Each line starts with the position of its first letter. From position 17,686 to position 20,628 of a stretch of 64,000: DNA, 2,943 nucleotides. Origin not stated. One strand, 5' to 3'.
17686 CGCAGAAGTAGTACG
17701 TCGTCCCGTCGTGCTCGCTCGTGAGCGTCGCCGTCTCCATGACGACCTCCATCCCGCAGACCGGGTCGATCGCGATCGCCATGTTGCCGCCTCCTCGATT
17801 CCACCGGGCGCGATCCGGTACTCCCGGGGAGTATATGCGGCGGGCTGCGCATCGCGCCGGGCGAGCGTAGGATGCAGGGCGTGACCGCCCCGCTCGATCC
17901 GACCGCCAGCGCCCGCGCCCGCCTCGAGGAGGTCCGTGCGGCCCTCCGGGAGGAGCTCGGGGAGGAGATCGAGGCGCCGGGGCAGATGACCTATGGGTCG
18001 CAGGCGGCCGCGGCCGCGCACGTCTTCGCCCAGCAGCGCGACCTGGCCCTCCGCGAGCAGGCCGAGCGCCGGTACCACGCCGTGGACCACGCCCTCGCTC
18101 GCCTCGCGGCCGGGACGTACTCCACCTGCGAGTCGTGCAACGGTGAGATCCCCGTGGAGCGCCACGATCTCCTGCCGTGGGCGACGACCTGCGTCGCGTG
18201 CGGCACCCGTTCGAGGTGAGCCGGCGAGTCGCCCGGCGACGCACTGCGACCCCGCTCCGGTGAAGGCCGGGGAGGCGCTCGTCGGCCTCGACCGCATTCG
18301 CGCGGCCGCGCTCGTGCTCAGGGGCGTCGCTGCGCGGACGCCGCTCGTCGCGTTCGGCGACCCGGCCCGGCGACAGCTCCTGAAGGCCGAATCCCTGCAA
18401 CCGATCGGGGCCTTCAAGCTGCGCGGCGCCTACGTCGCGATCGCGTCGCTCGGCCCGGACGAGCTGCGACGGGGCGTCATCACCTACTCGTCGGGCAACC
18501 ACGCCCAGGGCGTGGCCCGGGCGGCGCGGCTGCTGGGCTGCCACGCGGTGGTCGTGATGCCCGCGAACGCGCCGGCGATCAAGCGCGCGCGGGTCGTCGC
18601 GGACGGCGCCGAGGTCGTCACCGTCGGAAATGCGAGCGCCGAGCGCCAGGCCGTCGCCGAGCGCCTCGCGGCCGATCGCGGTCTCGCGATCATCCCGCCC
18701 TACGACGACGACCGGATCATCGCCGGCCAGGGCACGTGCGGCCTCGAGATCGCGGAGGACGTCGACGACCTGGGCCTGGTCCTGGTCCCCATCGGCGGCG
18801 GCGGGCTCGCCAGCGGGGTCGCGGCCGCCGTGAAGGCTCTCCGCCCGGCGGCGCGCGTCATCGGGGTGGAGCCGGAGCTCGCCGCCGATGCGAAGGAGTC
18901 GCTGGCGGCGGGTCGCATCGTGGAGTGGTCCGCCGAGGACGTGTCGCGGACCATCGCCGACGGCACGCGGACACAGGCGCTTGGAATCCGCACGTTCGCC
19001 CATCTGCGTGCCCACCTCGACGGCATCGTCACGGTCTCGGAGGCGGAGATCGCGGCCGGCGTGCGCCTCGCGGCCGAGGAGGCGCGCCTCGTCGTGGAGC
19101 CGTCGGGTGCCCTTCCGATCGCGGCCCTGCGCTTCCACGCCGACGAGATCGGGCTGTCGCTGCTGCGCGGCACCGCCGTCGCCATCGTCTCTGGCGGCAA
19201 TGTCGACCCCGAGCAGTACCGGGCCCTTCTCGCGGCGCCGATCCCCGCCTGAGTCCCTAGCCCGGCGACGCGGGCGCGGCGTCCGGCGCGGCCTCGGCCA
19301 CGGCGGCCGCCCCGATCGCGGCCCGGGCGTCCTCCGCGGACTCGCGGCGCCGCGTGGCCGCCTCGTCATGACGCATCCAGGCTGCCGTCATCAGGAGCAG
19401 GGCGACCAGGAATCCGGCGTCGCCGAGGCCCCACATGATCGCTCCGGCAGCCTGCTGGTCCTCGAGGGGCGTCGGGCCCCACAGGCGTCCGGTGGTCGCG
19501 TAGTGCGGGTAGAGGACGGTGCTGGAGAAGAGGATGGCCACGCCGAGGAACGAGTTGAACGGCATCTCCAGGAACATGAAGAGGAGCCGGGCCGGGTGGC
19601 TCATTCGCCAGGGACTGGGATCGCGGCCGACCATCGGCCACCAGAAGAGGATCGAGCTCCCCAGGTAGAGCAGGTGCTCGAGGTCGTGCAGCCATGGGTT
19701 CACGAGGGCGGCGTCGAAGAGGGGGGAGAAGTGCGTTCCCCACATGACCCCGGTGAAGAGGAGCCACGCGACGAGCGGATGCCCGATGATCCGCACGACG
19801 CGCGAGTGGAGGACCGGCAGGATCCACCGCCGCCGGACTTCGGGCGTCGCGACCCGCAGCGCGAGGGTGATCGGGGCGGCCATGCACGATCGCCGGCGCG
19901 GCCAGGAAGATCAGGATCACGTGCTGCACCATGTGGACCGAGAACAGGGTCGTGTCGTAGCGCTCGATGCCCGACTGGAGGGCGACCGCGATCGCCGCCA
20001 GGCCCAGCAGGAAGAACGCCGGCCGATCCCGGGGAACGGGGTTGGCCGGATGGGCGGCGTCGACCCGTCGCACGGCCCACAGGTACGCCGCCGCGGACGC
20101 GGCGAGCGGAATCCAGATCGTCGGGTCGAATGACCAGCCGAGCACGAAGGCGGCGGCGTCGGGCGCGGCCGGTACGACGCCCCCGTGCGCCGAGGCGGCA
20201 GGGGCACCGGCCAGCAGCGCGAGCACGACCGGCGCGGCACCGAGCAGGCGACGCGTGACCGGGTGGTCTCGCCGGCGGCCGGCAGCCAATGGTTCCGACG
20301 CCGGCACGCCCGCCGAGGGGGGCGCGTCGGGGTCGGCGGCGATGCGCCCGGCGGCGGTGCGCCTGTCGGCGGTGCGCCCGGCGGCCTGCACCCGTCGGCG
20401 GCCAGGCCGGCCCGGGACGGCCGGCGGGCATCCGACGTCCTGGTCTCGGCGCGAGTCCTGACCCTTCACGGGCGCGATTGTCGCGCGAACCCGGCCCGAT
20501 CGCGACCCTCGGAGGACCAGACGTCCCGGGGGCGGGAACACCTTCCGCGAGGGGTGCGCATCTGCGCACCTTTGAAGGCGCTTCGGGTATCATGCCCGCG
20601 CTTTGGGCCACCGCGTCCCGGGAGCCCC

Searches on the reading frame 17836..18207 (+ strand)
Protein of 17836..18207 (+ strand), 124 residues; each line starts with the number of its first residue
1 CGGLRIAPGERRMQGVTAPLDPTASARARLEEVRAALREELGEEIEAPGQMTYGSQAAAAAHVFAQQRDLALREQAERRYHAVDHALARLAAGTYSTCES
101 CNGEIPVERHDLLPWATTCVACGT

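Call 50: search_protein_families(library=pfam, proteins=[window:17836-18207:+], max_evalue=0.001)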
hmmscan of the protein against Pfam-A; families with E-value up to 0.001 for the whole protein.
window:17836-18207:+ (124 aa): 1 family
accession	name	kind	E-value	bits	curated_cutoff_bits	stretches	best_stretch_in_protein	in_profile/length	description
PF01258.23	zf-dskA_traR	-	5.7e-08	33.1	24.9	1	93-122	1-30/36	Prokaryotic dksA/traR C4-type zinc finger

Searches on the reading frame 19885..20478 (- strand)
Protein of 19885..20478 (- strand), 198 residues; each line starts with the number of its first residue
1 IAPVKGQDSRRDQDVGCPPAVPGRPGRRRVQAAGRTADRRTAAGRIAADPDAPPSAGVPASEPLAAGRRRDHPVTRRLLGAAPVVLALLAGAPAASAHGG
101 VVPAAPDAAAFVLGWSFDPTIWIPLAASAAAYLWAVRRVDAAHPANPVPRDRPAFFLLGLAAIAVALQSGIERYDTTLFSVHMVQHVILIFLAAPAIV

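Call 48: search_protein_families(library=pfam, proteins=[window:19885-20478:-], max_evalue=0.001)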
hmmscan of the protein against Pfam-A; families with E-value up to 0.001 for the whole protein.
window:19885-20478:- (198 aa): 1 family
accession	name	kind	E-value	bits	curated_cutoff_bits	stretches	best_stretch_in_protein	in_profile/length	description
PF09678.15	Caa3_CtaG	-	6.3e-18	65.5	27.7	1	130-198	1-67/237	Cytochrome c oxidase caa3 assembly factor (Caa3_CtaG)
